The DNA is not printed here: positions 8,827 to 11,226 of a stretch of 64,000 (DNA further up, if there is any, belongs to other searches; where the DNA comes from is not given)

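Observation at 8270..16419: RiPP-like cassette linked to cyclic-nucleotide signalling: NHLP-clan peptide, B12-type radical SAM and Crp-family regulator, flanked by a cyclase-STAND protein and an S41 peptidase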

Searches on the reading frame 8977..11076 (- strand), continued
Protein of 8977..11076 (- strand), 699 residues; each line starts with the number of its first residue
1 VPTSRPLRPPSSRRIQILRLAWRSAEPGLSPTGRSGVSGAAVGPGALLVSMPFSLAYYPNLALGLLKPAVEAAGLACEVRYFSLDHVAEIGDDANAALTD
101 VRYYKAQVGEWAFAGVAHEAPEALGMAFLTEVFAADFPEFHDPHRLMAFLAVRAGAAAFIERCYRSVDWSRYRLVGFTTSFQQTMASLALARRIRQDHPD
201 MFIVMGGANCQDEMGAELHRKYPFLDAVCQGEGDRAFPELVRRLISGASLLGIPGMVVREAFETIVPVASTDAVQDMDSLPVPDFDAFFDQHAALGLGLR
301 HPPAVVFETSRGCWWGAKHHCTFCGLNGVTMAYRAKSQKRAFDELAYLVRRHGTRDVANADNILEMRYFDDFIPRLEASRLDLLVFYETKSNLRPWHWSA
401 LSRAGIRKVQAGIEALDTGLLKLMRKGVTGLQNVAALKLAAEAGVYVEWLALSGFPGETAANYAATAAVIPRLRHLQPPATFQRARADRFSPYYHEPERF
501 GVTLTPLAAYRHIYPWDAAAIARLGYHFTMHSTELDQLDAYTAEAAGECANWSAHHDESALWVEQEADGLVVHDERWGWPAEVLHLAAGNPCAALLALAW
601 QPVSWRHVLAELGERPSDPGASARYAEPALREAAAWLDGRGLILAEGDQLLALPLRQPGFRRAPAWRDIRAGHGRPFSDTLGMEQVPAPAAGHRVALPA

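Call 30: find_related_loci(query=window:8980-10968:-, collection=genome_contigs, flank=10000)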
Query window:8980-10968:- (663 aa) in genome_contigs; peptide patterns used: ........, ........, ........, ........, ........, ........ (x = any residue, [..] = any of these).
444 stretches matched a pattern; 409 encode a relative of the query (tblastn E <= 1e-3); the best 80 are kept; 80 distinct loci.
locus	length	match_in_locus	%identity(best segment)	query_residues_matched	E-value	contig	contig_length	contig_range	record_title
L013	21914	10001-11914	72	1-649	0e+0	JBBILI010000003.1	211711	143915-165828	MAG: Rhodospirillales bacterium isolate PFS170222_bin_205 NODE_10_length_211711_cov_8.10864, whole genome shotgun sequen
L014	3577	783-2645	68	11-641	0e+0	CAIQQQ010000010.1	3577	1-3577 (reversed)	MAG: uncultured Rhodospirillales bacterium isolate T7_bin-548 genome assembly, contig: bin-548:010/507, whole genome sho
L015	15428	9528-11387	55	11-641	0e+0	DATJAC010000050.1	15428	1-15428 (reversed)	MAG TPA_asm: Alphaproteobacteria bacterium isolate SMAG_U15317 k141_5280466, whole genome shotgun sequence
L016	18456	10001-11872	54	11-641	0e+0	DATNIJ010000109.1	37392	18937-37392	MAG TPA_asm: Alphaproteobacteria bacterium isolate SMAG_U11370 k141_609070, whole genome shotgun sequence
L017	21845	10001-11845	57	4-635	0e+0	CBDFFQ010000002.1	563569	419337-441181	MAG: Acetobacteraceae bacterium isolate c6a6ee12-d1af-44a3-8f8c-e7540584997b genome assembly, contig: contig_2, whole ge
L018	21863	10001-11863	53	11-641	0e+0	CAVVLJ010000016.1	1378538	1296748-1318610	MAG: uncultured proteobacterium isolate MFD09222.bin.2.131 genome assembly, contig: contig_64988, whole genome shotgun s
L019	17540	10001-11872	53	11-641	0e+0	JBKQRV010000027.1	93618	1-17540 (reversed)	MAG: Alphaproteobacteria bacterium isolate MGr3G3H3I__bin_160 MGr3G3H3I_000000050560, whole genome shotgun sequence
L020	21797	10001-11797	55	9-638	0e+0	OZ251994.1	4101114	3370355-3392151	MAG: Acetobacteraceae bacterium isolate aaf8e00a-bb1e-4d32-a4d3-2caf176829ce genome assembly, chromosome: 1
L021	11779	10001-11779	54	11-614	0e+0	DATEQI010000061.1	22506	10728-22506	MAG TPA_asm: Alphaproteobacteria bacterium isolate SMAG_U9043 k141_840947, whole genome shotgun sequence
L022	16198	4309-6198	56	2-648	0e+0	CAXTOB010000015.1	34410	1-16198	MAG TPA_asm: uncultured Acetobacteraceae bacterium isolate public_SRR14722165_metawrap_bin.2 genome assembly, contig: pu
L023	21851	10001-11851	53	9-633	0e+0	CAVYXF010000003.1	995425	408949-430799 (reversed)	MAG: uncultured Alphaproteobacteria bacterium isolate MFD04944.bin.1.93 genome assembly, contig: contig_17648, whole gen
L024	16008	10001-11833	56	11-641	0e+0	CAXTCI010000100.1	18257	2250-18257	MAG TPA_asm: uncultured Acetobacteraceae bacterium isolate private_T1889_metawrap_bin.4 genome assembly, contig: private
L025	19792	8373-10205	56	11-641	0e+0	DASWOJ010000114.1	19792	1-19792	MAG TPA_asm: Acetobacteraceae bacterium isolate SMAG_U3437 k141_1888868, whole genome shotgun sequence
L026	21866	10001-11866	50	7-633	0e+0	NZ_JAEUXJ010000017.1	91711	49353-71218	Belnapia mucosa strain T6 NODE_17_length_91711_cov_246.907949, whole genome shotgun sequence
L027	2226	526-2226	59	2-578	0e+0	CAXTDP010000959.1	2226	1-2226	MAG TPA_asm: uncultured Acetobacteraceae bacterium isolate public_ERR4179390_metawrap_bin.16 genome assembly, contig: pu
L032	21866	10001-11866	42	3-645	1e-157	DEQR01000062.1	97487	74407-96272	MAG TPA_asm: Thiobacillus sp. UBA3361 UBA3361_contig_647, whole genome shotgun sequence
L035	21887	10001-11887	43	1-642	6e-151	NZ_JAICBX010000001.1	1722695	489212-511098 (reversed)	Flavimaribacter sediminis strain WL0058 NODE_1_length_1722695_cov_35.197168, whole genome shotgun sequence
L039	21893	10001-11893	41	12-653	1e-139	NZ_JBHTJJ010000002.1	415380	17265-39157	Ruegeria arenilitoris strain CCUG 62412 GCM70027500_7, whole genome shotgun sequence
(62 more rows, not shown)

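Call 39: search_solved_structures(query=window:8980-10968:-, max_evalue=0.001)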
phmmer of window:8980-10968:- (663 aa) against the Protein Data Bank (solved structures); distinct sequences matched with E-value up to 0.001: 2.
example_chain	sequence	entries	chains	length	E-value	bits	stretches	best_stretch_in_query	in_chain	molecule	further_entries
7kdx_A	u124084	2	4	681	9.2e-13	50.7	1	151-325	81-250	Methyltransferase TokK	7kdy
5ul2_A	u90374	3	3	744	2.2e-06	29.6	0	137-314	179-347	OxsB protein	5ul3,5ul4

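Call 50: search_protein_families(library=padloc, proteins=[window:8977-10968:-], max_evalue=0.001)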
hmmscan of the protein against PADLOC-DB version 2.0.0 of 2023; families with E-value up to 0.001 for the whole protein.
window:8977-10968:- (663 aa): 1 family
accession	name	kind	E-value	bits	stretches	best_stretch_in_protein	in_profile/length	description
PDLC04689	PDC-M51A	-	4.7e-05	20.4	1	138-310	73-224/420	-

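Call 79: predict_structure(alignment_id=A6)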
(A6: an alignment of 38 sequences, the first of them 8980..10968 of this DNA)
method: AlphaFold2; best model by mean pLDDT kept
length: 663 residues; sequences in the alignment: 38
mean_pLDDT: 91.1   pTM: 0.90
mean pLDDT of the five models: 91.1, 90.9, 89.8, 87.9, 87.8
residues with pLDDT >= 90: 504; 70-90: 118; 50-70: 27; < 50: 14
segments of 3 or more residues with pLDDT < 50: 1-4, 655-663
pLDDT, mean of each block of 10 residues (from residue 1): 61 94 94 96 98 94 87 95 83 94 94 96 98 97 91 98 97 92 97 91 96 95 95 89 95 97 92 82 69 75 96 94 81 94 87 88 92 91 92 95 97 93 96 98 92 88 94 94 95 93 96 97 97 96 96 95 96 89 73 97 97 98 95 88 85 47 42
secondary structure, 60 per line:
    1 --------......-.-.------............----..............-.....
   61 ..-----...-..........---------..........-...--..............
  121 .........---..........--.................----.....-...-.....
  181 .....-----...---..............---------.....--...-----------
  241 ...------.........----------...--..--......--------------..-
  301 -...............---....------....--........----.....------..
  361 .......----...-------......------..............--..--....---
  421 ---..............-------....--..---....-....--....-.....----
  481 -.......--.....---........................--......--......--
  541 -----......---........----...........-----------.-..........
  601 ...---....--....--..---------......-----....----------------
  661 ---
elements in order: E9-14 H25-36 E41-45 H46-54 H56-62 H72-81 H91-100 H107-129 E136-142 H145-161 E166-170 H176-185 E191-193 H197-210 E220-224 E227-229 H250-258 E269-271 H278-283 H302-316 E320-323 H330-333 H336-343 E348-352 H359-367 E372-374 H382-387 H394-407 E414-417 H424-437 E445-448 H456-459 H461-464 E467-470 H472-476 H482-488 E491-495 H499-522 E525-530 E533-538 E546-551 H555-562 H569-576 H591-603 E607-610 E613-616 H630-635 H641-644

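Call 81: fold_search(model_id=the predicted structure, library=pdb)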
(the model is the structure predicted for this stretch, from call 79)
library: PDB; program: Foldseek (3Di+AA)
matches with E <= 10: 1438; with E <= 0.001: 41
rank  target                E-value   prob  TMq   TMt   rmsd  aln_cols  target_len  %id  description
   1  5ul4                  1.1e-15  1.00  0.47  0.43   8.8       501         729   16  Structure of Cobalamin-dependent S-adenosylmethionine radical enzyme OxsB with aqua-cobalamin and S-adenosylmethionine b (released 2017-04-19)
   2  5ul3                  1.3e-15  1.00  0.47  0.43   8.8       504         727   16  Structure of Cobalamin-dependent S-adenosylmethionine radical enzyme OxsB with aqua-cobalamin bound (released 2017-04-19)
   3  7kdy_A                2.1e-15  1.00  0.48  0.48   5.7       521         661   16  Crystal structure of Streptomyces tokunonesis TokK with hydroxycobalamin, 5'-deoxyadenosine, methionine, and (2R)-pant (released 2022-01-12)
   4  7kdy_B                5.5e-15  1.00  0.47  0.47   4.6       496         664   17  Crystal structure of Streptomyces tokunonesis TokK with hydroxycobalamin, 5'-deoxyadenosine, methionine, and (2R)-pant (released 2022-01-12)
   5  7kdx_B                5.5e-15  1.00  0.47  0.47   5.6       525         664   16  Crystal structure of Streptomyces tokunonesis TokK with hydroxycobalamin, 5'-deoxyadenosine, and methionine (released 2022-01-12)
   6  6wte_A                7.5e-15  1.00  0.49  0.56  10.5       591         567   15  Structure of radical S-adenosylmethionine methyltransferase, TsrM, from Kitasatospora setae with cobalamin and [4Fe-4S (released 2020-12-23)
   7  6wte_B                1.4e-14  1.00  0.46  0.57   8.7       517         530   17  Structure of radical S-adenosylmethionine methyltransferase, TsrM, from Kitasatospora setae with cobalamin and [4Fe-4S (released 2020-12-23)
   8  6wtf_A                1.4e-14  1.00  0.51  0.61   6.8       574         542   16  Structure of radical S-adenosylmethionine methyltransferase, TsrM, from Kitasatospora setae with tryptophan substrate  (released 2020-12-23)
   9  7kdx_A                2.8e-14  1.00  0.46  0.47   5.6       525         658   16  Crystal structure of Streptomyces tokunonesis TokK with hydroxycobalamin, 5'-deoxyadenosine, and methionine (released 2022-01-12)
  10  6wtf_B                5.6e-14  1.00  0.50  0.60   7.0       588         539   16  Structure of radical S-adenosylmethionine methyltransferase, TsrM, from Kitasatospora setae with tryptophan substrate  (released 2020-12-23)
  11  5ul2                  6.0e-13  1.00  0.41  0.37   5.2       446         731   17  Structure of Apo, SeMet-labeled Cobalamin-dependent S-adenosylmethionine radical enzyme OxsB (released 2017-04-19)
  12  9n1d                  1.6e-12  1.00  0.48  0.50  15.1       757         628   13  Crystal structure of CysS from Corallococcus sp. CA054B with 5'-deoxyadenosine and methionine bound (released 2026-01-28)
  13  9ccb                  1.7e-12  1.00  0.40  0.60  11.1       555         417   16  X-ray crystal structure of methyl-coenzyme M reductase glutamine methylase (MgmA) from Methanothermobacter marburgensis  (released 2025-01-01)
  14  9n1b                  2.0e-12  1.00  0.46  0.48   5.0       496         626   14  Crystal structure of CysS from Corallococcus sp. CA054B with 5'-deoxyadenosine, methionine, and pantetheinylated 3-metho (released 2026-01-28)
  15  9n1c                  1.1e-11  1.00  0.48  0.50  13.2       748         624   12  Crystal structure of CysS from Corallococcus sp. CA054B with 5'-deoxyadenosine, methionine, and pantetheinylated 3-ethox (released 2026-01-28)
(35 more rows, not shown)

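Call 85: search_protein_families(library=pfam, proteins=[L039:6628-9693:-, L035:6326-9364:-, L026:6154-9552:+, L032:9015-10004:+, L032:11863-13299:+, L032:5856-7625:-, L039:11958-13115:+, L035:11945-12934:+], max_evalue=0.0001)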
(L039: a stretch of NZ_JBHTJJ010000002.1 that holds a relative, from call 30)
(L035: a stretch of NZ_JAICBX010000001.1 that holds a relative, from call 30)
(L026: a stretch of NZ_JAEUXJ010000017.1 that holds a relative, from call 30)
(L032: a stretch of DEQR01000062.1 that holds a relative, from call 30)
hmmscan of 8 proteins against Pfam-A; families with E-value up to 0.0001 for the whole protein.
L039:6628-9693:- (1022 aa): 4 families
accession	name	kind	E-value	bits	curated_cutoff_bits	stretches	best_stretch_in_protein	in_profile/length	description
PF13191.12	AAA_16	-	2.8e-24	86.9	32.6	1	268-454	1-166/167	AAA ATPase domain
PF00211.25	Guanylate_cyc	-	6.1e-16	59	21.9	1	76-247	6-180/183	Adenylate and Guanylate cyclase catalytic domain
PF13424.12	TPR_12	-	5.3e-09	36.6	30.1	1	859-922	9-74/77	Tetratricopeptide repeat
PF07719.23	TPR_2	-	6.7e-06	26.3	27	0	894-923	2-31/34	Tetratricopeptide repeat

L035:6326-9364:- (1013 aa): 3 families
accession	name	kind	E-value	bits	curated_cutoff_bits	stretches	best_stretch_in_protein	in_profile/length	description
PF13191.12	AAA_16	-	9.7e-19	68.9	32.6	1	241-418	2-158/167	AAA ATPase domain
PF00211.25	Guanylate_cyc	-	1.9e-18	67.1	21.9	1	50-215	8-176/183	Adenylate and Guanylate cyclase catalytic domain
PF13424.12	TPR_12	-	2.6e-07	31.2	30.1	0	748-793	20-67/77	Tetratricopeptide repeat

L026:6154-9552:+ (1133 aa): 8 families
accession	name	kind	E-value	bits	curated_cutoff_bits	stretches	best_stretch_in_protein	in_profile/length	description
PF13191.12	AAA_16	-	1.1e-23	85.1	32.6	1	276-463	1-167/167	AAA ATPase domain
PF00211.25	Guanylate_cyc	-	7e-20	71.8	21.9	1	83-250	6-175/183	Adenylate and Guanylate cyclase catalytic domain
PF13424.12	TPR_12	-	8.8e-18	64.7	30.1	1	1043-1096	22-77/77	Tetratricopeptide repeat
PF17874.7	TPR_MalT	-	8.6e-13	48.7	45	1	698-1015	7-315/336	MalT-like TPR region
PF12773.13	DZR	-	2.1e-09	37.8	27.3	1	9-52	1-45/45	Double zinc ribbon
PF13240.11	Zn_Ribbon_1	-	1.5e-06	28.2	25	0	34-54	2-22/23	zinc-ribbon domain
PF07721.20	TPR_4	-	1.7e-05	25.4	27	0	940-963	1-24/26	Tetratricopeptide repeat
PF13401.12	AAA_22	-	4.8e-05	24.1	27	0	299-463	5-121/130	AAA domain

L032:9015-10004:+ (330 aa): 1 family
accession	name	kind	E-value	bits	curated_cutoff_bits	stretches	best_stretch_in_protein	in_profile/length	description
PF04055.27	Radical_SAM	-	9.5e-09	36.1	29.5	1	21-158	7-152/166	Radical SAM superfamily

L032:11863-13299:+ (479 aa): 1 family
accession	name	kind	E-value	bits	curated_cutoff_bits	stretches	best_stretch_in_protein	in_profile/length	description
PF03415.19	Peptidase_C11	-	1.4e-31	110.8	25.8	2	223-362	106-235/359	Clostripain family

L032:5856-7625:- (590 aa): 0 families

L039:11958-13115:+ (386 aa): 0 families

L035:11945-12934:+ (330 aa): 0 families

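Call 95: search_dna_similar(query=window:8980-10968:-, collection=plasmids, mode=protein, max_evalue=1e-30, max_rows=25)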
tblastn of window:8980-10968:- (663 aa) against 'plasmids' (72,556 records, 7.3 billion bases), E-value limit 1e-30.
Records with a match: 59; places in all: 60; records where one place covers at least 80% of the query: 28.
Best place of each record, by identity: <60% 59.
By first word of the organism name: Streptomyces 24; Rhizobium 20; Sinorhizobium 4; Mesorhizobium 4; Ruegeria 1; Nonomuraea 1; Niallia 1; Methylomagnum 1; Paracoccus 1; Aminobacter 1; and 1 more.
By predicted mobility (MOB-suite, as given by PLSDB): non-mobilizable 30; conjugative 22; mobilizable 7.
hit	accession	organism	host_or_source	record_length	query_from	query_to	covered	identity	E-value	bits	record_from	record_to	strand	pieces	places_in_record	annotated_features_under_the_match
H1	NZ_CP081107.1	Ruegeria sp. B32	-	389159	12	660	98%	40.3%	1e-127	423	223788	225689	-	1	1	RiPP maturation radical SAM C-methyltransferase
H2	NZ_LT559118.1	Nonomuraea gerenzanensis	-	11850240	4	619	93%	35.7%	1e-89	313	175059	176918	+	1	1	none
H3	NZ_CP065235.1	Streptomyces clavuligerus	cell culture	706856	11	617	92%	35.5%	3e-84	297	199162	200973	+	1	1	RiPP maturation radical SAM C-methyltransferase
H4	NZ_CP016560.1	Streptomyces clavuligerus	-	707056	11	617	92%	35.5%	3e-84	297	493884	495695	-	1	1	RiPP maturation radical SAM C-methyltransferase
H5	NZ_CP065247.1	Streptomyces clavuligerus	cell culture,lab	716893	11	617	92%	35.5%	3e-84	297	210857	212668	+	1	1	RiPP maturation radical SAM C-methyltransferase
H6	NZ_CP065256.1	Streptomyces clavuligerus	cell culture,lab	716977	11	617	92%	35.5%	3e-84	297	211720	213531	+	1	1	RiPP maturation radical SAM C-methyltransferase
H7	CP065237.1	Streptomyces clavuligerus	cell culture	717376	11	617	92%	35.5%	3e-84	297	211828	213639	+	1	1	RiPP maturation radical SAM C-methyltransferase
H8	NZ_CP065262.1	Streptomyces clavuligerus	cell culture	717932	11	617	92%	35.5%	3e-84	297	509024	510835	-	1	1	RiPP maturation radical SAM C-methyltransferase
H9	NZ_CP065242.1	Streptomyces clavuligerus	cell culture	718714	11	617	92%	35.5%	3e-84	297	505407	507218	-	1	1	RiPP maturation radical SAM C-methyltransferase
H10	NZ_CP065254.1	Streptomyces clavuligerus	cell culture,lab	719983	11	617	92%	35.5%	3e-84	297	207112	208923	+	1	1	RiPP maturation radical SAM C-methyltransferase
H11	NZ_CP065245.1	Streptomyces clavuligerus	cell culture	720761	11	617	92%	35.5%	3e-84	297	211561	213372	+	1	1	RiPP maturation radical SAM C-methyltransferase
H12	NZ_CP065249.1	Streptomyces clavuligerus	cell culture,lab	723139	11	617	92%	35.5%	3e-84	297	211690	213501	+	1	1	RiPP maturation radical SAM C-methyltransferase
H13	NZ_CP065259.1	Streptomyces clavuligerus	cell culture,lab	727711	11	617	92%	35.5%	3e-84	297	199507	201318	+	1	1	RiPP maturation radical SAM C-methyltransferase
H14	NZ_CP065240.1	Streptomyces clavuligerus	cell culture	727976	11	617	92%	35.5%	3e-84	297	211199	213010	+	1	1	RiPP maturation radical SAM C-methyltransferase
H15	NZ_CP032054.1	Streptomyces clavuligerus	cell culture,soil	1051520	11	617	92%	35.5%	3e-84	297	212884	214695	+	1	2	none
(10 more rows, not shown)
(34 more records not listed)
